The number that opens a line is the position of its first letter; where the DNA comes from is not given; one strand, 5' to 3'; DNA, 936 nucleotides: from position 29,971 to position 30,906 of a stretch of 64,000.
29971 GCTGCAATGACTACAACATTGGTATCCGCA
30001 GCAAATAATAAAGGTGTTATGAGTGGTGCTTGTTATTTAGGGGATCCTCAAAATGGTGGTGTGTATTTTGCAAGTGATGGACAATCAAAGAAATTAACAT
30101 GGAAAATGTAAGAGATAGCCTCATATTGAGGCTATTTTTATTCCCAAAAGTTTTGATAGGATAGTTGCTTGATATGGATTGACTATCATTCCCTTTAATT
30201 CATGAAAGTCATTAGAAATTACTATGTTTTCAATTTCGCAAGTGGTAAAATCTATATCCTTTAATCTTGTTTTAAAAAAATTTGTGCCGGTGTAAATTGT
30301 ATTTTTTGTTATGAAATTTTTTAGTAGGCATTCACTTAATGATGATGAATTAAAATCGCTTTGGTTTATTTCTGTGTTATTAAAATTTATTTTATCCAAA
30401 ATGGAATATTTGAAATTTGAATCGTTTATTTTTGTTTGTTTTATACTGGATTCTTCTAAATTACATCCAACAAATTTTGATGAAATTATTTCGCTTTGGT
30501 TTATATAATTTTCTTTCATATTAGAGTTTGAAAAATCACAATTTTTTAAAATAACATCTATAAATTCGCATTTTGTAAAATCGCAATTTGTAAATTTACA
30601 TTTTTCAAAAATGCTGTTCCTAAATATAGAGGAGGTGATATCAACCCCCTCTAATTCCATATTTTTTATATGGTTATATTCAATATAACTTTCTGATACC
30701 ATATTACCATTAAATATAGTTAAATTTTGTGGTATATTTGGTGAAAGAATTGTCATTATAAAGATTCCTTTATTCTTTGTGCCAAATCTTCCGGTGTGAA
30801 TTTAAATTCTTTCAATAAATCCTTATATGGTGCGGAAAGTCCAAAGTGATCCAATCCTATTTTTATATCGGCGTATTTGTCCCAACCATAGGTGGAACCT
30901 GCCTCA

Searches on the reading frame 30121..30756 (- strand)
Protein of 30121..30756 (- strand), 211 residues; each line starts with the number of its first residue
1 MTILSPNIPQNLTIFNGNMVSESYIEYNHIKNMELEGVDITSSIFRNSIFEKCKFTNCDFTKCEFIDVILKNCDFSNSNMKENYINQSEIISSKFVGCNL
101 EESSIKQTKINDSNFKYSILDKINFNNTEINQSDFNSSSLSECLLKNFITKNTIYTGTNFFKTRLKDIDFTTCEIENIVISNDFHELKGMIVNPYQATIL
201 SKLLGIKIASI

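Call 38: search_protein_families(library=pfam, proteins=[window:30121-30756:-], max_evalue=0.0001)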
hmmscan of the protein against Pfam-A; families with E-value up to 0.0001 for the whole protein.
window:30121-30756:- (211 aa): 4 families
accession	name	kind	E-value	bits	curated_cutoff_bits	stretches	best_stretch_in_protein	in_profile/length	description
PF13599.13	Pentapeptide_4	-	1.1e-18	67.5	38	2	92-144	5-67/78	Pentapeptide repeat region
PF00805.28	Pentapeptide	-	2.5e-16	59.3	20.2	2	45-77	8-40/40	Pentapeptide repeats (8 copies)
PF13576.12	Pentapeptide_3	-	8e-11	42.4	27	1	42-78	3-42/48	Pentapeptide repeats (9 copies)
PF23894.2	LD_SV2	-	3.3e-06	27.8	29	0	15-103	3-90/92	SV2A/B/C luminal domain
